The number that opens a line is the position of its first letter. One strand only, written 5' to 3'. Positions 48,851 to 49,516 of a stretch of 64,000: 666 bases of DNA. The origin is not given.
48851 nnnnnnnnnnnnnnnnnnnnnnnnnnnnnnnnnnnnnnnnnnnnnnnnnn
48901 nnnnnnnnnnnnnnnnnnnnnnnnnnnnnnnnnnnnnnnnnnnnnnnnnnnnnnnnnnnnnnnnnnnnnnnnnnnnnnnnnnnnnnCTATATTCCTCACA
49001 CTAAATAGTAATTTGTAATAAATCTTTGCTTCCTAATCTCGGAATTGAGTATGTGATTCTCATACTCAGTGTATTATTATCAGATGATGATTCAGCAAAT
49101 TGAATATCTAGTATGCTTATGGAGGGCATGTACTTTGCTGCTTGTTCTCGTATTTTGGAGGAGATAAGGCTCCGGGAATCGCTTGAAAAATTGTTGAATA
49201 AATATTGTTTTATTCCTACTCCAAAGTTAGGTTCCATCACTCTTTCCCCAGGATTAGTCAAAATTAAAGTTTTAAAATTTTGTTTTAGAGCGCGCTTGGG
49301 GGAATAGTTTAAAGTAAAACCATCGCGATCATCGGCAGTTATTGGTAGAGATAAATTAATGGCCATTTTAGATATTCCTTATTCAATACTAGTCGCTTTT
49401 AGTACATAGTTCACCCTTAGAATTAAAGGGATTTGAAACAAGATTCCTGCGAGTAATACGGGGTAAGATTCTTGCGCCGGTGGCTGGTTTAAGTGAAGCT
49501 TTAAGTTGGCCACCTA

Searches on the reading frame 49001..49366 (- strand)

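Call 30: search_protein_families(library=pfam, proteins=[window:49001-49366:-], max_evalue=0.01)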
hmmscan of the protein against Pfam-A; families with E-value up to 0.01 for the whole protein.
window:49001-49366:- (121 aa): 1 family
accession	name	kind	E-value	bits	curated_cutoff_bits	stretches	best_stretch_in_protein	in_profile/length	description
PF04965.19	GPW_gp25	-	3.4e-14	52.8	27.2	1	24-108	4-91/96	Baseplate wedge protein gp25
